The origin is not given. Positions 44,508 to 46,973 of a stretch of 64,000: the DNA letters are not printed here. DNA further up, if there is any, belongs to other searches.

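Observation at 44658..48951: Candidate S-layer protein O-glycosylation module: Thr/Ser-rich PG-anchored surface protein adjacent to a Wzy_C+TPR membrane protein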

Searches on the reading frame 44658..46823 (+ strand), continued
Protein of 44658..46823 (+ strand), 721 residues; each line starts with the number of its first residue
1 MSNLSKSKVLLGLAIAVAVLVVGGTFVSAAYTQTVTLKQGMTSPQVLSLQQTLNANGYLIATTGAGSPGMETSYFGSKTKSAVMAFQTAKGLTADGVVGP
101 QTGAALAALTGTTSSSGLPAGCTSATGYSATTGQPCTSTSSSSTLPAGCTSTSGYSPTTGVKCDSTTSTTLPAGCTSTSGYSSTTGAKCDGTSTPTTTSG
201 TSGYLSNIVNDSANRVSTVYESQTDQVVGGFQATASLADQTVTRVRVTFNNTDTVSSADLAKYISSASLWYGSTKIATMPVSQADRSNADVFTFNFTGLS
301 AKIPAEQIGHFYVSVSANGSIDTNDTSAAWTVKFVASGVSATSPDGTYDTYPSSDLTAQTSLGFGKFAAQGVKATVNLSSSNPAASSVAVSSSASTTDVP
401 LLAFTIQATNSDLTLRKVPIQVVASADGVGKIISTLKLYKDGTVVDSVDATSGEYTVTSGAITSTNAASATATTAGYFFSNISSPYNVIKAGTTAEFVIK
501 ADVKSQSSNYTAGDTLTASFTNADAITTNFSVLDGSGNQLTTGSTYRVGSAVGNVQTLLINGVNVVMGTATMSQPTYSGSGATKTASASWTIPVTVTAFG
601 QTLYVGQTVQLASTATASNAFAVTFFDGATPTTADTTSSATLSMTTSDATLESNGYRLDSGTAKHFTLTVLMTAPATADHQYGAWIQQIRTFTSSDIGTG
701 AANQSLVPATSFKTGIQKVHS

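Call 43: fold_search(model_id=the predicted structure, library=pdb)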
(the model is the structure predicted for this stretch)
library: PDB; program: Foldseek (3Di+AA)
matches with E <= 10: 1110; with E <= 0.001: 72
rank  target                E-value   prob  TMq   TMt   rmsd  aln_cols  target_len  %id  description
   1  8beg_A                3.2e-10  1.00  0.13  0.15  30.0       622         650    8  Structure of Ig-like domains from PrgB (released 2022-11-30)
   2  7nxd_A                4.7e-09  1.00  0.14  0.12  30.5       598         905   10  Cryo-EM structure of human integrin alpha5beta1 in the half-bent conformation (released 2021-08-25)
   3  6avu_A                6.2e-09  1.00  0.15  0.12  30.5       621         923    7  Human alpha-V beta-3 Integrin (open conformation) in complex with the therapeutic antibody LM609 (released 2017-11-01)
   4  6avq_A                6.9e-09  1.00  0.14  0.11  28.1       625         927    8  The Therapeutic Antibody LM609 Selectively Inhibits Ligand Binding to Human alpha-V beta-3 Integrin via Steric Hindran (released 2017-11-01)
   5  5y9h_B                8.1e-09  1.00  0.13  0.18  33.2       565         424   10  Crystal structure of SafDAA-dsc complex (released 2017-11-15)
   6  4neh_A                1.6e-08  1.00  0.15  0.11  24.8       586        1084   11  An internal ligand-bound, metastable state of a leukocyte integrin, aXb2 (released 2014-01-15)
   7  4nen_A                2.1e-08  1.00  0.14  0.11  23.9       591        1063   10  An internal ligand-bound, metastable state of a leukocyte integrin, aXb2 (released 2014-01-15)
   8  7usm_A                1.1e-07  0.99  0.13  0.12  25.6       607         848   10  Integrin alphaM/beta2 ectodomain (released 2022-08-17)
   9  3lso_A                2.8e-07  0.96  0.10  0.15  27.2       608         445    9  Crystal structure of Putative membrane anchored protein from Corynebacterium diphtheriae (released 2010-02-23)
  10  3f83                  1.3e-06  0.96  0.13  0.17  34.0       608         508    9  Structure of fusion complex of the minor pilin CfaE and major pilin CfaB of CFA/I pili from ETEC E. coli (released 2009-08-11)
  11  3f84_B                6.6e-06  0.99  0.12  0.21  17.5       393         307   11  Structure of fusion complex of major pilin CfaB and major pilin CfaB of CFA/I pilus from ETEC E. coli (released 2009-08-11)
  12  2woy                  7.7e-06  0.80  0.10  0.17  21.0       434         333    9  Crystal structure of the C-terminal domain of Streptococcus gordonii surface protein SspB (released 2010-02-16)
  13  8c8m_A                1.1e-05  0.54  0.11  0.07  27.6       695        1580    9  In vitro structure of the Nitrosopumilus maritimus S-layer - Composite map between two and six-fold symmetrised (released 2024-04-10)
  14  8c8l_A                1.4e-05  0.47  0.11  0.08  27.9       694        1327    8  In vitro structure of the Nitrosopumilus maritimus S-layer - Two-fold symmetry (C2) (released 2024-04-10)
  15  3s3j_A                1.5e-05  0.96  0.15  0.17  22.3       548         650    6  Transglutaminase 2 in complex with a novel inhibitor (released 2012-06-06)
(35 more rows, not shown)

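Call 48: find_encoding_contigs(protein=P0108, flank=10000, max_places=2)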
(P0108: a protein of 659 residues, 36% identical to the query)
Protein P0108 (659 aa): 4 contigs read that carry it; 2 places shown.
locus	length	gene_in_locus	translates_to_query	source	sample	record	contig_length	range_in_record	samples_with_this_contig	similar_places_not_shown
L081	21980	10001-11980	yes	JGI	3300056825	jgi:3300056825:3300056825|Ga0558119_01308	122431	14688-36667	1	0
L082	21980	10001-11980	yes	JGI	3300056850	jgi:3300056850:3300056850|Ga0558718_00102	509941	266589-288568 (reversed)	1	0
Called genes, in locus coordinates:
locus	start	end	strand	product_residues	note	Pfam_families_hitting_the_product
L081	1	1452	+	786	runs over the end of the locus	PF00403:HMA, PF08282:Hydrolase_3 (faint), PF00122:E1-E2_ATPase, PF00702:Hydrolase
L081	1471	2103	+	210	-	PF13628:DUF4142, PF03713:DUF305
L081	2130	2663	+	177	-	PF11303:DUF3105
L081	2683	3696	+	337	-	PF00403:HMA, PF13386:DsbD_2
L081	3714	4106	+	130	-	-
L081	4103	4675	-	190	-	PF08207:EFP_N, PF01132:EFP (weak), PF09285:Elong-fact-P_C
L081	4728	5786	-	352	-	PF00154:RecA_N, PF08423:Rad51, PF06745:ATPase (weak), PF27531:MT3502_N (faint), PF01637:ATPase_2 (weak), PF21096:RecA_C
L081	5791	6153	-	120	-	PF09136:Glucodextran_B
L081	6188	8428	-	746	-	PF13491:FtsK_4TM, PF17854:FtsK_alpha, PF01580:FtsK_SpoIIIE, PF09397:FtsK_gamma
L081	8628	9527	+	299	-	-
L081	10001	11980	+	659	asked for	PF01471:PG_binding_1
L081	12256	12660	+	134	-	PF02661:Fic (weak)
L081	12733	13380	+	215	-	-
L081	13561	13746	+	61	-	-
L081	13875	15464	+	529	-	PF05970:PIF1, PF13245:AAA_19, PF13401:AAA_22 (weak), PF13604:AAA_30, PF21530:Pif1_2B_dom (weak)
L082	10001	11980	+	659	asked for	PF01471:PG_binding_1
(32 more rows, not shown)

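Call 49: find_encoding_contigs(protein=P0085, flank=10000, max_places=2)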
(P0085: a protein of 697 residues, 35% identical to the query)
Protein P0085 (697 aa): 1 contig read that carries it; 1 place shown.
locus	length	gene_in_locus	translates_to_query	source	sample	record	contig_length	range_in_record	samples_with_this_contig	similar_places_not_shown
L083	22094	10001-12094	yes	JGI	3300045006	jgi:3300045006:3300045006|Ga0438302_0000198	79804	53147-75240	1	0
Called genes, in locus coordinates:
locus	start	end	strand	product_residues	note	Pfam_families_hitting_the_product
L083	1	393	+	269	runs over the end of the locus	-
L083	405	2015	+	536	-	PF02518:HATPase_c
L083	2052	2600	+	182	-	PF01250:Ribosomal_S6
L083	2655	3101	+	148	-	PF00436:SSB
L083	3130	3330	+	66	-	PF01084:Ribosomal_S18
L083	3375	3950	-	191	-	PF08207:EFP_N (weak), PF09285:Elong-fact-P_C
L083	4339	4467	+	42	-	-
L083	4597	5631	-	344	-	PF00154:RecA_N, PF08423:Rad51, PF06745:ATPase (weak), PF01637:ATPase_2 (weak), PF21096:RecA_C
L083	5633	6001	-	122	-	-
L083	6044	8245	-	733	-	PF13491:FtsK_4TM, PF17854:FtsK_alpha, PF01580:FtsK_SpoIIIE, PF09397:FtsK_gamma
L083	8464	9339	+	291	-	-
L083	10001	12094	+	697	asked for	PF01471:PG_binding_1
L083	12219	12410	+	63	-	-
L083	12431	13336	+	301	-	PF02557:VanY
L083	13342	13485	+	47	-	-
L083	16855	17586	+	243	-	PF01471:PG_binding_1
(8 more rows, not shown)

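Call 50: find_encoding_contigs(protein=P0107, flank=10000, max_places=2)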
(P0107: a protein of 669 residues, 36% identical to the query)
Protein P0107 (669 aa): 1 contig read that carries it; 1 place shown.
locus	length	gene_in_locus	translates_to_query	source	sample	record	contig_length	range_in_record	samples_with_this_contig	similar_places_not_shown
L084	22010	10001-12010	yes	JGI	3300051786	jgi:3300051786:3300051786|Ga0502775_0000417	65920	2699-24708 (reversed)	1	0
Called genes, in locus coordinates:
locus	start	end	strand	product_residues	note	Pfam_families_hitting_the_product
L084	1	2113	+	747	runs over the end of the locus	PF00403:HMA, PF08282:Hydrolase_3 (faint), PF00122:E1-E2_ATPase, PF00702:Hydrolase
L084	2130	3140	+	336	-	PF00403:HMA, PF13386:DsbD_2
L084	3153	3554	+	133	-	PF13473:Cupredoxin_1 (weak)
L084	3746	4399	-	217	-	PF08207:EFP_N (weak), PF01132:EFP (weak), PF09285:Elong-fact-P_C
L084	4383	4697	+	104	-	-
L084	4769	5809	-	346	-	PF00154:RecA_N, PF08423:Rad51, PF06745:ATPase (weak), PF01637:ATPase_2 (weak), PF21096:RecA_C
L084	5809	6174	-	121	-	PF09136:Glucodextran_B (weak)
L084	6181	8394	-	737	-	PF13491:FtsK_4TM (weak), PF17854:FtsK_alpha, PF01580:FtsK_SpoIIIE, PF01935:DUF87 (faint), PF09397:FtsK_gamma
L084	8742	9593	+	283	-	-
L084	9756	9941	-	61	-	-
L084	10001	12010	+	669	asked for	PF01471:PG_binding_1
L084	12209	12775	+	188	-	-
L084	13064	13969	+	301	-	PF02557:VanY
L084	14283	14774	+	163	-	PF00466:Ribosomal_L10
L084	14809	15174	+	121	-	PF16320:Ribosomal_L12_N, PF00542:Ribosomal_L12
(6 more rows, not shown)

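Call 59: find_encoding_contigs(protein=P0019, flank=8000, max_places=1)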
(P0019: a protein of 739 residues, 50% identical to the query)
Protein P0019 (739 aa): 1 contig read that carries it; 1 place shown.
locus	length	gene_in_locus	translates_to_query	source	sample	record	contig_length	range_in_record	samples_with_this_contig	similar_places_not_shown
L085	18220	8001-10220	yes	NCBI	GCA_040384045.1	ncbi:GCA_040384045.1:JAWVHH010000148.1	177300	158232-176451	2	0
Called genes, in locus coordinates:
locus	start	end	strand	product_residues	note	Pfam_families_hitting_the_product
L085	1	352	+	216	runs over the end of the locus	PF01797:Y1_Tnp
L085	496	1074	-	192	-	PF08207:EFP_N, PF01132:EFP, PF09285:Elong-fact-P_C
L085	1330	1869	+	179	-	-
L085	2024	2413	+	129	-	-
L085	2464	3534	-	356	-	PF00154:RecA_N, PF08423:Rad51, PF06745:ATPase (weak), PF27531:MT3502_N (weak), PF01637:ATPase_2 (weak), PF21096:RecA_C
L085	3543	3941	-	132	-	-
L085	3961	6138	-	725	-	PF13491:FtsK_4TM (weak), PF17854:FtsK_alpha, PF01580:FtsK_SpoIIIE, PF09397:FtsK_gamma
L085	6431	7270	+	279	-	PF08220:HTH_DeoR (weak)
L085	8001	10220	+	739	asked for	PF01471:PG_binding_1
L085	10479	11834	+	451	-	PF13205:Big_5, PF01471:PG_binding_1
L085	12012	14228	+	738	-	PF02450:LCAT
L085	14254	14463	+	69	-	-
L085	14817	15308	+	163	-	PF00466:Ribosomal_L10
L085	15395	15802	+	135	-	PF16320:Ribosomal_L12_N, PF00542:Ribosomal_L12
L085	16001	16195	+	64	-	PF01541:GIY-YIG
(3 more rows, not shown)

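Call 60: find_encoding_contigs(protein=P0030, flank=8000, max_places=1)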
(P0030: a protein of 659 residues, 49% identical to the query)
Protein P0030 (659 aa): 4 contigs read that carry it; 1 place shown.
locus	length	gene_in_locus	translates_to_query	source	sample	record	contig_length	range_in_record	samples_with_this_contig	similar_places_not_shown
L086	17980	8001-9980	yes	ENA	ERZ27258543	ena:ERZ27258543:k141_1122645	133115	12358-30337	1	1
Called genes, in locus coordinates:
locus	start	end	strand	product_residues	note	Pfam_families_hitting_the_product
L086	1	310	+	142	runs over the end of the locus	PF03946:Ribosomal_L11_N, PF00298:Ribosomal_L11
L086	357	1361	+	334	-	PF02786:CPSase_L_D2 (faint), PF07478:Dala_Dala_lig_C, PF02655:ATP-grasp_3 (faint), PF05770:Ins134_P3_kin (faint), PF08443:RimK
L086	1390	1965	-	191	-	PF08207:EFP_N (weak), PF01132:EFP, PF09285:Elong-fact-P_C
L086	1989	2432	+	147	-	-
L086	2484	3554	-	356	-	PF00154:RecA_N, PF08423:Rad51, PF06745:ATPase (weak), PF01637:ATPase_2 (weak), PF21096:RecA_C (weak)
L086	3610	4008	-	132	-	-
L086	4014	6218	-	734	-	PF13491:FtsK_4TM (weak), PF01935:DUF87 (faint), PF17854:FtsK_alpha, PF01580:FtsK_SpoIIIE, PF09397:FtsK_gamma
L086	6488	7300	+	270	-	-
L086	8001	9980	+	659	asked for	PF01471:PG_binding_1 (weak)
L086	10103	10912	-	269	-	PF26696:PTL_trimer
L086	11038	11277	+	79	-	-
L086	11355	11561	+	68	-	-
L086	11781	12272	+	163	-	PF00466:Ribosomal_L10, PF27436:RL10_C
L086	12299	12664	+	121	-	PF16320:Ribosomal_L12_N, PF00542:Ribosomal_L12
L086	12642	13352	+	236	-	-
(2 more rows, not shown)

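Call 61: find_encoding_contigs(protein=P0069, flank=8000, max_places=1)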
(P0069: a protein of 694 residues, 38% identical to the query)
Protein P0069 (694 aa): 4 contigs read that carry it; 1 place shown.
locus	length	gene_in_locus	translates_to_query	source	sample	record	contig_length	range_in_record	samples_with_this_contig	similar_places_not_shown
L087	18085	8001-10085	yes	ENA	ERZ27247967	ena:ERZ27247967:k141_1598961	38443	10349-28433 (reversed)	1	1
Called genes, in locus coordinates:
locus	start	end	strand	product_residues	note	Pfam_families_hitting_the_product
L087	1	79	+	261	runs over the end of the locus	PF01026:TatD_DNase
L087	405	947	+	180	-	PF01250:Ribosomal_S6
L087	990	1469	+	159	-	PF00436:SSB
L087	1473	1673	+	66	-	PF01084:Ribosomal_S18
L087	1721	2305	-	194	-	PF08207:EFP_N, PF09285:Elong-fact-P_C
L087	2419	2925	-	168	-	-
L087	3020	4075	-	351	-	PF00154:RecA_N, PF08423:Rad51, PF06745:ATPase (weak), PF01637:ATPase_2 (weak), PF21096:RecA_C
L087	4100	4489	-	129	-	PF09136:Glucodextran_B (weak)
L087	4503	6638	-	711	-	PF17854:FtsK_alpha, PF01580:FtsK_SpoIIIE, PF09397:FtsK_gamma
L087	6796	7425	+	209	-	-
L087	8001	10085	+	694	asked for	PF01471:PG_binding_1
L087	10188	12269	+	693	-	PF04932:Wzy_C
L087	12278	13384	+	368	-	PF13439:Glyco_transf_4, PF13579:Glyco_trans_4_4, PF20706:GT4-conflict (weak), PF00534:Glycos_transf_1, PF13692:Glyco_trans_1_4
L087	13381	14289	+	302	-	PF00535:Glycos_transf_2, PF10111:Glyco_tranf_2_2, PF13641:Glyco_tranf_2_3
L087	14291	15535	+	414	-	-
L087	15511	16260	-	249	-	PF13489:Methyltransf_23, PF07021:MetW, PF13847:Methyltransf_31, PF08241:Methyltransf_11, PF08242:Methyltransf_12, PF13649:Methyltransf_25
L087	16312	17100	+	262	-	PF00535:Glycos_transf_2, PF10111:Glyco_tranf_2_2 (faint), PF13641:Glyco_tranf_2_3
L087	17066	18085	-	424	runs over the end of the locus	PF01943:Polysacc_synt, PF13440:Polysacc_synt_3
